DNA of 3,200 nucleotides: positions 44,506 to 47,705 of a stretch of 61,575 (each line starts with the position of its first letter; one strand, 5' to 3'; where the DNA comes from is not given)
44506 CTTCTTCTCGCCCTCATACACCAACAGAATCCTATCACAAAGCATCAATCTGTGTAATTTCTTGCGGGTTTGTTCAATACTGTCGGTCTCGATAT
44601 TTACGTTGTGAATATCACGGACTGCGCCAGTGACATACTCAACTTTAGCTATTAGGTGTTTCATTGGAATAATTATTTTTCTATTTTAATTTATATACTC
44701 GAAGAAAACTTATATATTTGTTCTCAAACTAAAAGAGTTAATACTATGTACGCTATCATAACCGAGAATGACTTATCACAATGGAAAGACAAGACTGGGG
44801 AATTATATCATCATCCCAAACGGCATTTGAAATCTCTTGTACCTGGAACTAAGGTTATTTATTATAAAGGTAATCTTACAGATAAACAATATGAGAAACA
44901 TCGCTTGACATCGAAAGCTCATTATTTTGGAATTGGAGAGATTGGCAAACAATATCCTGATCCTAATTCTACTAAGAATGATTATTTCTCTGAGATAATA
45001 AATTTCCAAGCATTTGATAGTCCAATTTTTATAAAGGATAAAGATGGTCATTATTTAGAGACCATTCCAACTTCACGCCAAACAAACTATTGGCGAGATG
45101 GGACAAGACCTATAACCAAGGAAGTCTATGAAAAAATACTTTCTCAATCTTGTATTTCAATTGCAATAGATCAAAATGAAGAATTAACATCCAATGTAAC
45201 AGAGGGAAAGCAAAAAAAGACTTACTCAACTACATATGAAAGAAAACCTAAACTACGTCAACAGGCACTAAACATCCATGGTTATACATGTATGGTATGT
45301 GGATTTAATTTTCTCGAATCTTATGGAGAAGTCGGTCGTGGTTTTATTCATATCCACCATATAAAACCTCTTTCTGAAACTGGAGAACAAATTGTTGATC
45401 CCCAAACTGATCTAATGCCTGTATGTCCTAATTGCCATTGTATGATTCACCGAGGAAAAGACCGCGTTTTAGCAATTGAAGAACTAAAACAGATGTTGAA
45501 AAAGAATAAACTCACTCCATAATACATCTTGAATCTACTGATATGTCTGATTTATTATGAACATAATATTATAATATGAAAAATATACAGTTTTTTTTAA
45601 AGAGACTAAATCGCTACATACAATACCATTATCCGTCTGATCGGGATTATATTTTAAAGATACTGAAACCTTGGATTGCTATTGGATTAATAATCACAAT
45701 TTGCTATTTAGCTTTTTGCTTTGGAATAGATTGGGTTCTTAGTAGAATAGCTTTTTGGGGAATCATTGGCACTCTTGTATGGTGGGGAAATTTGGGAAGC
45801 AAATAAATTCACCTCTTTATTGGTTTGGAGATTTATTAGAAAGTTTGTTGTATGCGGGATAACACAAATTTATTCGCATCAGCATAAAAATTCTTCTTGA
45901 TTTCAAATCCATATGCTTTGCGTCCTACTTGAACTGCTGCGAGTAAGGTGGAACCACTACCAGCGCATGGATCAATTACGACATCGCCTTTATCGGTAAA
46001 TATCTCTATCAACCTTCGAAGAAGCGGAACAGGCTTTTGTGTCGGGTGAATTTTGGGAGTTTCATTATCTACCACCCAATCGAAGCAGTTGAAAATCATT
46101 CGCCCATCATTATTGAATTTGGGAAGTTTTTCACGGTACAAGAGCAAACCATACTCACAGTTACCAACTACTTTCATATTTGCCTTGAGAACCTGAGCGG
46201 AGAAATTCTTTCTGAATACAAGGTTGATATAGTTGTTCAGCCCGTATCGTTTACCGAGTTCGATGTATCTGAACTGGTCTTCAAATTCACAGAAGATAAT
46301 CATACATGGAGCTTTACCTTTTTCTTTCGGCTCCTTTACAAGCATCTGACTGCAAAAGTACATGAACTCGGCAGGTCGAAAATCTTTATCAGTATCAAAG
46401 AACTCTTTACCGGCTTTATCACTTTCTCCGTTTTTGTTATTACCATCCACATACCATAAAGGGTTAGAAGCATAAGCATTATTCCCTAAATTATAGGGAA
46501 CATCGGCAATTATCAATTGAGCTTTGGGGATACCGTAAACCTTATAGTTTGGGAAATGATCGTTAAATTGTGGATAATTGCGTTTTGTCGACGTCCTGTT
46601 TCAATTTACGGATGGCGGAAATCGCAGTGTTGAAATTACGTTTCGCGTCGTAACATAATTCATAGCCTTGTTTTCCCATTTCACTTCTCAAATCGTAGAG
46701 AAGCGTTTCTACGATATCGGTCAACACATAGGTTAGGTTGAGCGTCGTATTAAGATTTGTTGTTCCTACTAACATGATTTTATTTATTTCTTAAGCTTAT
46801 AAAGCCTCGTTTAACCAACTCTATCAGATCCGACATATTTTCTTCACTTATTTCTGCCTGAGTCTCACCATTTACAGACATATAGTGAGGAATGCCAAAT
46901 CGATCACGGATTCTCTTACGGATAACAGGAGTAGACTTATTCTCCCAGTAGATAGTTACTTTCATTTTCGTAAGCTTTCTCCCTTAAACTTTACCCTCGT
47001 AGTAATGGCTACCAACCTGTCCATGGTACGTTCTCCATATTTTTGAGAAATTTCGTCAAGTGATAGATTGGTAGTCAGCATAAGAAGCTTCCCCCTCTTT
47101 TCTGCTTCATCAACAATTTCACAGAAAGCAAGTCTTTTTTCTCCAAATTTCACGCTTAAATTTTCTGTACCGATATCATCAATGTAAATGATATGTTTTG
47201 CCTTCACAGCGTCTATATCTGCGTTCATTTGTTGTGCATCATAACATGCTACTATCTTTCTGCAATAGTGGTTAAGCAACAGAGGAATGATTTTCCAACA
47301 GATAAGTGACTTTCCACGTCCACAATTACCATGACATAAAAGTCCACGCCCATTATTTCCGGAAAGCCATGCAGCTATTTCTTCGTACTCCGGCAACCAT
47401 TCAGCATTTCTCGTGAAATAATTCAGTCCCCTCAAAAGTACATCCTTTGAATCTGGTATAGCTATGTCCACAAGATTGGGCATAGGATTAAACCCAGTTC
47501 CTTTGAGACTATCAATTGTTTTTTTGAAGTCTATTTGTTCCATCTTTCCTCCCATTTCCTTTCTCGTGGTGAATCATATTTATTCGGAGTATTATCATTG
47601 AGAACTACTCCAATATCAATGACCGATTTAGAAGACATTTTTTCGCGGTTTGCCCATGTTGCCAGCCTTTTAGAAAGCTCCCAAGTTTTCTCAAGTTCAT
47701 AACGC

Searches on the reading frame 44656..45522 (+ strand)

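Call 81: search_protein_families(library=pfam, proteins=[window:44656-45522:+], max_evalue=0.0001)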
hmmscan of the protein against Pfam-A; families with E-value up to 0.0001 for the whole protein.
window:44656-45522:+ (288 aa): 1 family
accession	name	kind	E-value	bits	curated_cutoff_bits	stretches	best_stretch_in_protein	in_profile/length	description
PF01844.29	HNH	-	3.8e-07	30.6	21.4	1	212-266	1-46/47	HNH endonuclease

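Call 93: search_protein_families(library=padloc, proteins=[window:44656-45522:+], max_evalue=0.001)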
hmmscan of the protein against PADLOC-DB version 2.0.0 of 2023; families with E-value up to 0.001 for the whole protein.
window:44656-45522:+ (288 aa): 2 families
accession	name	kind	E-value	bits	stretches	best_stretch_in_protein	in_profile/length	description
PDLC03656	mREase_IV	-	1.9e-07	29.1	1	190-277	185-268/277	Type IV methyl-directed restriction enzyme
PDLC01047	Csx26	-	1.8e-06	26.2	1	196-284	14-103/105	HNH nuclease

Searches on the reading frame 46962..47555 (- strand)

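Call 81: search_protein_families(library=pfam, proteins=[window:46962-47555:-], max_evalue=0.0001)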
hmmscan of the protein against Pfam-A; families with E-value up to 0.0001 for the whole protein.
window:46962-47555:- (197 aa): 2 families
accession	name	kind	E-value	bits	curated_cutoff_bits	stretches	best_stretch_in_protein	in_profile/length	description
PF20720.3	nSTAND3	-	1.5e-05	25.2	27.2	1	71-173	19-122/155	Novel STAND NTPase 3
PF24883.2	NPHP3_N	-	5.1e-05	24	24.8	1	52-97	4-50/164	Nephrocystin 3, N-terminal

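Call 93: search_protein_families(library=padloc, proteins=[window:46962-47555:-], max_evalue=0.001)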
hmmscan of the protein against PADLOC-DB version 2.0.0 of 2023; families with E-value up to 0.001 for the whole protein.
window:46962-47555:- (197 aa): 0 families
